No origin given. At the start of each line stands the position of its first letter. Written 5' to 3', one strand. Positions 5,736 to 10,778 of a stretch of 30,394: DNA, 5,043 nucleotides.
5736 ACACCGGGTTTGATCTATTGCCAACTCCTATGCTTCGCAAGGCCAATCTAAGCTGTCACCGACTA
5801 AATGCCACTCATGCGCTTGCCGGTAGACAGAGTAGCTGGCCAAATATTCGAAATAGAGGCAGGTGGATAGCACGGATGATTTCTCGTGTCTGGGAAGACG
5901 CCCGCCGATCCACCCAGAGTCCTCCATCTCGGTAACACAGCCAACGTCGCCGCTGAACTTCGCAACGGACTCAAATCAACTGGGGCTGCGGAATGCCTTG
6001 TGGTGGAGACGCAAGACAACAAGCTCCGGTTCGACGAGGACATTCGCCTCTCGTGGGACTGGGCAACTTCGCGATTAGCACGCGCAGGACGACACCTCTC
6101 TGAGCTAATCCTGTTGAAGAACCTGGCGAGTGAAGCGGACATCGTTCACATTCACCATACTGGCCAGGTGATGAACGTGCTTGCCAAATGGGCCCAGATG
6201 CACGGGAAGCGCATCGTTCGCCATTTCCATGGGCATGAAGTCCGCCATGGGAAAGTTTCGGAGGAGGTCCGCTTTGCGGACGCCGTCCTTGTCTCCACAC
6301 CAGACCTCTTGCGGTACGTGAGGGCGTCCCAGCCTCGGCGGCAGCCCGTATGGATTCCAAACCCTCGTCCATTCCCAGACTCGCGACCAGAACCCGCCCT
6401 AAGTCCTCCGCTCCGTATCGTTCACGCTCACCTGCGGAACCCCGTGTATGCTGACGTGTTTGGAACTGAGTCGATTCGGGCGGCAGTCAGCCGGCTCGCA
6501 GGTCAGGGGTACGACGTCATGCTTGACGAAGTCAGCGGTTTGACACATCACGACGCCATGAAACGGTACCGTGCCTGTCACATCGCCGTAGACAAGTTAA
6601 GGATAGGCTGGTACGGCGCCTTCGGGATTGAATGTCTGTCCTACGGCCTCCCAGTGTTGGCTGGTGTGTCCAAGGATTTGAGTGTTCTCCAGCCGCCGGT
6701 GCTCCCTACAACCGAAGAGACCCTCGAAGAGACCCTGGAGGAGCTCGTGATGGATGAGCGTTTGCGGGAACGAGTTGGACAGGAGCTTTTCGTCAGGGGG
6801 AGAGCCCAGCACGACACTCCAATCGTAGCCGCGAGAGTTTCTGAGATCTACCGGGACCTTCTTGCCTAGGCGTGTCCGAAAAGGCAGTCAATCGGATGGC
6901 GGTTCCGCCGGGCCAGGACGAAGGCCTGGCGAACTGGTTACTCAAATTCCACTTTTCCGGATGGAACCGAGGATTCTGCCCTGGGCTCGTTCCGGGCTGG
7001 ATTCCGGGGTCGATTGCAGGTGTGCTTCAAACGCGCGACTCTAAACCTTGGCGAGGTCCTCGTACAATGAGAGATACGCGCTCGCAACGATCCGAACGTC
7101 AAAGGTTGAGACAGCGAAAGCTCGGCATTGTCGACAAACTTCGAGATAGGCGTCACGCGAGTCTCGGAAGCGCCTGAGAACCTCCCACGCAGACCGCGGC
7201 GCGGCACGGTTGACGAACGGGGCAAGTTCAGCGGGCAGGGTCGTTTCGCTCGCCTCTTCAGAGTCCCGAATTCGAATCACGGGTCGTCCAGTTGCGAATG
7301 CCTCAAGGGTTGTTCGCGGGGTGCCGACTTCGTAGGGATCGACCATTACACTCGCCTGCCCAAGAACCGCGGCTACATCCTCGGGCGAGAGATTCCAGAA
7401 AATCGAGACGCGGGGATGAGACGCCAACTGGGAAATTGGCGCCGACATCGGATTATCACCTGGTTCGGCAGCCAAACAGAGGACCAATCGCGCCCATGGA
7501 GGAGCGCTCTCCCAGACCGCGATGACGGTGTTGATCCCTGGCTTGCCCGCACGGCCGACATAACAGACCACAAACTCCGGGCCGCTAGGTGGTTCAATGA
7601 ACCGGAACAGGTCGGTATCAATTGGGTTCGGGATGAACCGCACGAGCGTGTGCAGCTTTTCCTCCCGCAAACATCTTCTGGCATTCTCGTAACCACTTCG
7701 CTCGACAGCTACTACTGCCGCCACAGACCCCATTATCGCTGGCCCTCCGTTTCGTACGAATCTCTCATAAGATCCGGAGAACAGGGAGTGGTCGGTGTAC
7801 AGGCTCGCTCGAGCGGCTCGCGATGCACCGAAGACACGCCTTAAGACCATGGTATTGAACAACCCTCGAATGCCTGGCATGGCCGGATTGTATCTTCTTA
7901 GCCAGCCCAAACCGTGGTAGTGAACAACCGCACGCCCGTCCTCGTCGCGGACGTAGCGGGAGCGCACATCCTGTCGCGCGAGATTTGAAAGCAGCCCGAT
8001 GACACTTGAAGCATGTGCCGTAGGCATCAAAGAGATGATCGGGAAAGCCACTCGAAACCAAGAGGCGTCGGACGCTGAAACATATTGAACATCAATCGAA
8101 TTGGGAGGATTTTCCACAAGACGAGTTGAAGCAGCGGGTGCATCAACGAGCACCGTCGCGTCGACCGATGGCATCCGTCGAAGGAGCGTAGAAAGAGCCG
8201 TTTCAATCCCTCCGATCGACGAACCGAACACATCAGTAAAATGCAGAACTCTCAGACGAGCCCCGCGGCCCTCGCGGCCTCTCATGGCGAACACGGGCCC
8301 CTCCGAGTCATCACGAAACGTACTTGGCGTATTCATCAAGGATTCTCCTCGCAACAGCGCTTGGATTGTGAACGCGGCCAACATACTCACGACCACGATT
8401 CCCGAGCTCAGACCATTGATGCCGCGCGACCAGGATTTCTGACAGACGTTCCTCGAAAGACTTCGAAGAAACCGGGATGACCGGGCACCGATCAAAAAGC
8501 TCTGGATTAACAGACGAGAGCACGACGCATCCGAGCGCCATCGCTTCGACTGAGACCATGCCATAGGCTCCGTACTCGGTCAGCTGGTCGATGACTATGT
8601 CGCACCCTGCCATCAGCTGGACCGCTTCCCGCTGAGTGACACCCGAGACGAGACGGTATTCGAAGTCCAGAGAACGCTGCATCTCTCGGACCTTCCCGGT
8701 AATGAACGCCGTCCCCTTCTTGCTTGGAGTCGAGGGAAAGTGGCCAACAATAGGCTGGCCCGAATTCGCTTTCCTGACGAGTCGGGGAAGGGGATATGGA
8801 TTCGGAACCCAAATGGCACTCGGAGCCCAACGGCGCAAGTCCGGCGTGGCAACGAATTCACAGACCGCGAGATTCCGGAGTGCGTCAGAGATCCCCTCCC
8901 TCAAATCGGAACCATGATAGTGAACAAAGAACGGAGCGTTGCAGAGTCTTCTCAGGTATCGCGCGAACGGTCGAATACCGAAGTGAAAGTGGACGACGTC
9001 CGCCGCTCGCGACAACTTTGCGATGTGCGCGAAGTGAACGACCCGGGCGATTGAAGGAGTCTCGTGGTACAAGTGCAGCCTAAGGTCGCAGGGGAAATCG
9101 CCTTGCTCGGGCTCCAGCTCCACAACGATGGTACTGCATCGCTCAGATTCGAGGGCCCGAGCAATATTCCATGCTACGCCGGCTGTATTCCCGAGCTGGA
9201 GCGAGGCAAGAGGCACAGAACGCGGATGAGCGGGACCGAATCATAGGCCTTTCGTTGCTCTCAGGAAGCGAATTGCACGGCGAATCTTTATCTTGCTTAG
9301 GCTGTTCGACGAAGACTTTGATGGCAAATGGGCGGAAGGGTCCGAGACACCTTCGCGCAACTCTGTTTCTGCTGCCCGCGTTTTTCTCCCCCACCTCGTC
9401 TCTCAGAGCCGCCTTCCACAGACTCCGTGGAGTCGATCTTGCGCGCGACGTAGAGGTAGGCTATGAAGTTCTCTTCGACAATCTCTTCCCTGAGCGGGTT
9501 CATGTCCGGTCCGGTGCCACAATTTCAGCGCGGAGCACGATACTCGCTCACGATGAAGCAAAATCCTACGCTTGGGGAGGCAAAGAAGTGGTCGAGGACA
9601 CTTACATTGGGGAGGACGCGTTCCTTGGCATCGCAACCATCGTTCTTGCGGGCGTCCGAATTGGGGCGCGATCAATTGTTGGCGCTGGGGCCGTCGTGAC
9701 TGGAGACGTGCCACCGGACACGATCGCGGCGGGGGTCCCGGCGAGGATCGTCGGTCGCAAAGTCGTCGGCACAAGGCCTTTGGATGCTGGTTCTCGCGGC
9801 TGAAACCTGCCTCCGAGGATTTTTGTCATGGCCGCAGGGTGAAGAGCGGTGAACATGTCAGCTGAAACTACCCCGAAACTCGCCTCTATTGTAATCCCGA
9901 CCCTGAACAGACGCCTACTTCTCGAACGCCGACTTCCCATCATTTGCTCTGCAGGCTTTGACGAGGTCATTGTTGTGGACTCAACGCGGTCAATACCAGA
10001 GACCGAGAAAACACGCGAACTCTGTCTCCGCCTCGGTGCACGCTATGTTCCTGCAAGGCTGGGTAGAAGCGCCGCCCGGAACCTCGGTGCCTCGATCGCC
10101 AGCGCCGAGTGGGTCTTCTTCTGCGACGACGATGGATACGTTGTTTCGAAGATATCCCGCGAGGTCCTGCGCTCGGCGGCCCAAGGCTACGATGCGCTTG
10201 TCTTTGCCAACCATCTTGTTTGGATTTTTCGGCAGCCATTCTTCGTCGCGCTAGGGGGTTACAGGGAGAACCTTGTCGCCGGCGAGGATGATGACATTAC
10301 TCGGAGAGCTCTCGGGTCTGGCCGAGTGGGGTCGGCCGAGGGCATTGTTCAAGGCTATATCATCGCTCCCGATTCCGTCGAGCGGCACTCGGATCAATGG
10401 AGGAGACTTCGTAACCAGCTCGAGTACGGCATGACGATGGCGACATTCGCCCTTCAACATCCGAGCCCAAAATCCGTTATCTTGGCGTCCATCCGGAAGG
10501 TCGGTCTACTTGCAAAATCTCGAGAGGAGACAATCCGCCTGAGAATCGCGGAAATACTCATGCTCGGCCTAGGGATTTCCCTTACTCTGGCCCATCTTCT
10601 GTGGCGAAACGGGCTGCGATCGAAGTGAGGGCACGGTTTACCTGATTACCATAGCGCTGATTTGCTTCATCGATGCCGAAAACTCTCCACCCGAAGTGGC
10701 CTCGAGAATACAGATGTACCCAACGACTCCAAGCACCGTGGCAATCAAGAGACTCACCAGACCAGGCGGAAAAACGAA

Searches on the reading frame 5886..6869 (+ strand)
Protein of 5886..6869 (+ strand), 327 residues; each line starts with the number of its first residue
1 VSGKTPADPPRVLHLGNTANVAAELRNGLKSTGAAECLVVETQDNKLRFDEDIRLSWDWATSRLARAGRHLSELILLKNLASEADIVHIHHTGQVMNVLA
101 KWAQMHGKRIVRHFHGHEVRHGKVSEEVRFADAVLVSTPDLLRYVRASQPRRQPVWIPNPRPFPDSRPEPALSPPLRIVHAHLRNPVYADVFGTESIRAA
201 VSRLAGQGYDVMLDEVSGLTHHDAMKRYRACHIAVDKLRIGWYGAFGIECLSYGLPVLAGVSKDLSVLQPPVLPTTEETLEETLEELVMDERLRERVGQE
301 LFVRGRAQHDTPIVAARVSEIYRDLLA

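Call 27: search_protein_families(library=pfam, proteins=[window:5886-6869:+], max_evalue=0.001)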
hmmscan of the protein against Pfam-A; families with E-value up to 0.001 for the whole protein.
window:5886-6869:+ (327 aa): 2 families
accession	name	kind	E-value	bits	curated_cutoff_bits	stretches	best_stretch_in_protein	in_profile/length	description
PF13439.12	Glyco_transf_4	-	5e-07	30.3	28.5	1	19-159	5-164/170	Glycosyltransferase Family 4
PF13579.12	Glyco_trans_4_4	-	0.00012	22.9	29.7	1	22-159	7-157/158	Glycosyl transferase 4-like domain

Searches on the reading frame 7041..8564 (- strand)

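Call 27: search_protein_families(library=pfam, proteins=[window:7041-8564:-], max_evalue=0.001)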
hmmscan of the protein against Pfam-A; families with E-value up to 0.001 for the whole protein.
window:7041-8564:- (507 aa): 2 families
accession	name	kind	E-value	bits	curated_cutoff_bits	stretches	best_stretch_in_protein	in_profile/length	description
PF13692.12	Glyco_trans_1_4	-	1.6e-05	25.6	27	1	332-431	3-105/142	Glycosyl transferases group 1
PF00534.26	Glycos_transf_1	-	2e-05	24.7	26.4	1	319-433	4-123/172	Glycosyl transferases group 1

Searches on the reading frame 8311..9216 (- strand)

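Call 27: search_protein_families(library=pfam, proteins=[window:8311-9216:-], max_evalue=0.001)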
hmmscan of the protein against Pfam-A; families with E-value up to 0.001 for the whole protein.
window:8311-9216:- (301 aa): 2 families
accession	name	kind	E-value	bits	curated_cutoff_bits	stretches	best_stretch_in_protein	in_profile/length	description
PF13579.12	Glyco_trans_4_4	-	9.9e-07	29.7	29.7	1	19-117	11-117/158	Glycosyl transferase 4-like domain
PF13524.12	Glyco_trans_1_2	-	1.9e-05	25.1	25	1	189-294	31-144/144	Glycosyl transferase-like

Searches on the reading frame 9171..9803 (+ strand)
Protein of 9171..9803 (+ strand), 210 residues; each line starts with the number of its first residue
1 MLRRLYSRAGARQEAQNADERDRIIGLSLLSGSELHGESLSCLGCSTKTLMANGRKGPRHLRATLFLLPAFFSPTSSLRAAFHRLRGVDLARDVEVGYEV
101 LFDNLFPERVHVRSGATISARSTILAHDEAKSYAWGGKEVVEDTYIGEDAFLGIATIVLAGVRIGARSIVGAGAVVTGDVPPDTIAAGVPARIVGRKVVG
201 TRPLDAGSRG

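Call 27: search_protein_families(library=pfam, proteins=[window:9171-9803:+], max_evalue=0.001)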
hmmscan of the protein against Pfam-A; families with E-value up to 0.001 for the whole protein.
window:9171-9803:+ (210 aa): 2 families
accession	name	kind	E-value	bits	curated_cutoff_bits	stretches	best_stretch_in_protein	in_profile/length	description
PF00132.30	Hexapep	-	5.6e-10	38.9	27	1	143-178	1-36/36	Bacterial transferase hexapeptide (six repeats)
PF14602.12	Hexapep_2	-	1e-05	25.6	27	1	146-177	4-33/34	Hexapeptide repeat of succinyl-transferase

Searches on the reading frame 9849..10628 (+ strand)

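Call 27: search_protein_families(library=pfam, proteins=[window:9849-10628:+], max_evalue=0.001)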
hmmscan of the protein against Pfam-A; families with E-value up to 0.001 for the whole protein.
window:9849-10628:+ (259 aa): 2 families
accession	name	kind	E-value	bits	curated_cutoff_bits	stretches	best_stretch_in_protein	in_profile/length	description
PF00535.33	Glycos_transf_2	-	9.6e-11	42.3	23.3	1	13-118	1-112/168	Glycosyl transferase family 2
PF10111.15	Glyco_tranf_2_2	-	8.1e-07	29.2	27.3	1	39-100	31-96/276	Glycosyltransferase like family 2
